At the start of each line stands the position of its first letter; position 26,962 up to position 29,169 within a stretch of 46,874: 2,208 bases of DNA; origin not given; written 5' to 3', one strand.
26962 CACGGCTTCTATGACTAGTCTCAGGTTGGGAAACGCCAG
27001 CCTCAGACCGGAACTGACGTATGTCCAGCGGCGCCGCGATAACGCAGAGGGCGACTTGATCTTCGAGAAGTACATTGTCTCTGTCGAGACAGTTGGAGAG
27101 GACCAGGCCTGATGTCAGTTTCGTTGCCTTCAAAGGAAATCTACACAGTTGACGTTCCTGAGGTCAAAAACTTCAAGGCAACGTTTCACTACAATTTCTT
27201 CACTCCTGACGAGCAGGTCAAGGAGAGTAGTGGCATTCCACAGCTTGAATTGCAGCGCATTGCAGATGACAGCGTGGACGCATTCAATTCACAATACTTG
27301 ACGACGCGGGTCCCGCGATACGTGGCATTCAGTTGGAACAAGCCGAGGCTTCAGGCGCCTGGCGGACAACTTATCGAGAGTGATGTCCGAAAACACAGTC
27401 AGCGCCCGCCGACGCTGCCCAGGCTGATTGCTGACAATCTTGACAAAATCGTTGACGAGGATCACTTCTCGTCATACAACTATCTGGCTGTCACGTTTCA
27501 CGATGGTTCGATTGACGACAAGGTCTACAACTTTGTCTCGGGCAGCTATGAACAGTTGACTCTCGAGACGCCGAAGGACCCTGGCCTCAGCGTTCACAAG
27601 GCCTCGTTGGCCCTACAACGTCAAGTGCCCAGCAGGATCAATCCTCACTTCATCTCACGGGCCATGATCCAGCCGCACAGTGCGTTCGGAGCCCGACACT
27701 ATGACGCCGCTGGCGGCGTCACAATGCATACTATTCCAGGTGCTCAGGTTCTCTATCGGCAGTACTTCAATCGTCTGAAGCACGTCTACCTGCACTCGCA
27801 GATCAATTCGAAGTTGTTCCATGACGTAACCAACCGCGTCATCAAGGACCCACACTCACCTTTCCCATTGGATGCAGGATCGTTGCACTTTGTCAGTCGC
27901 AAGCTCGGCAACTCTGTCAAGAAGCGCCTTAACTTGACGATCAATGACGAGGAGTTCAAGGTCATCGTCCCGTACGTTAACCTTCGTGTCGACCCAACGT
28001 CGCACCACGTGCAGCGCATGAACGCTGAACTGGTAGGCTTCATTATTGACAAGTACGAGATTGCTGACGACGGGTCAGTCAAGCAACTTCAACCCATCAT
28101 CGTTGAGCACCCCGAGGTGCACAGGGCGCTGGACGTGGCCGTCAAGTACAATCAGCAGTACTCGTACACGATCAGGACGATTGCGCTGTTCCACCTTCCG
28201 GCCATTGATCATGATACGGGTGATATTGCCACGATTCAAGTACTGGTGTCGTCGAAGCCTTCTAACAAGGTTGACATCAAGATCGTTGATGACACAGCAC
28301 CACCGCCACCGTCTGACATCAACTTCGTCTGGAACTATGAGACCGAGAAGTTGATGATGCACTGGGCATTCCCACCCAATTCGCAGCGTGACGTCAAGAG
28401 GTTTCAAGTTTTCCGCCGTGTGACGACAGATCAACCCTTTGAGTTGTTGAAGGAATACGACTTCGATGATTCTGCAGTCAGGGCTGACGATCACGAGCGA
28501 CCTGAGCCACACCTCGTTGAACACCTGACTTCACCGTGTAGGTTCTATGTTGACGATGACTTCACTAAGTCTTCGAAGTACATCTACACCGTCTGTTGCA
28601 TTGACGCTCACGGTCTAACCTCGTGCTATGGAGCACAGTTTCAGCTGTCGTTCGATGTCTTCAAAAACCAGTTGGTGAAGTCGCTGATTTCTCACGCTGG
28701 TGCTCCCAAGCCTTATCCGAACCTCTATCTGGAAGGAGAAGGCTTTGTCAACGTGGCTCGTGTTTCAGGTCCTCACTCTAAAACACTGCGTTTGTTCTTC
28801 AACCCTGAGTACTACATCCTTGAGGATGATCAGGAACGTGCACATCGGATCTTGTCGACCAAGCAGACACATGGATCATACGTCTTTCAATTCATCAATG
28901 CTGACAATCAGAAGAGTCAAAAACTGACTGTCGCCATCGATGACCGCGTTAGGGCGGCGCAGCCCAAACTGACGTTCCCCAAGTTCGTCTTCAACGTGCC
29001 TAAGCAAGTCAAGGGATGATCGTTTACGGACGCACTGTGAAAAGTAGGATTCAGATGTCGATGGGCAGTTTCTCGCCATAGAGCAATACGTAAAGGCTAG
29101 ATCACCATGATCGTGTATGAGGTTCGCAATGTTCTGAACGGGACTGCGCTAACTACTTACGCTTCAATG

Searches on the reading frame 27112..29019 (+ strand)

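Call 9: search_protein_families(library=phrogs, proteins=[window:27112-29019:+], max_evalue=0.001)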
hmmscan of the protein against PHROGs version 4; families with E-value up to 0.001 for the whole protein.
window:27112-29019:+ (635 aa): 1 family
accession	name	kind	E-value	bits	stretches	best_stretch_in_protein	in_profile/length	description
phrog_3808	-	unknown function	0.00091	20.5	0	86-145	30-90/116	-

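Call 38: search_protein_families(library=pfam, proteins=[window:27112-29019:+], max_evalue=0.01)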
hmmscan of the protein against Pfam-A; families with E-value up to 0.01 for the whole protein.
window:27112-29019:+ (635 aa): 0 families

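Call 69: search_protein_families(library=ncbifam, proteins=[window:27112-29019:+], max_evalue=0.01)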
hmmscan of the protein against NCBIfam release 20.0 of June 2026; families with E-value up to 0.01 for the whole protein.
window:27112-29019:+ (635 aa): 0 families
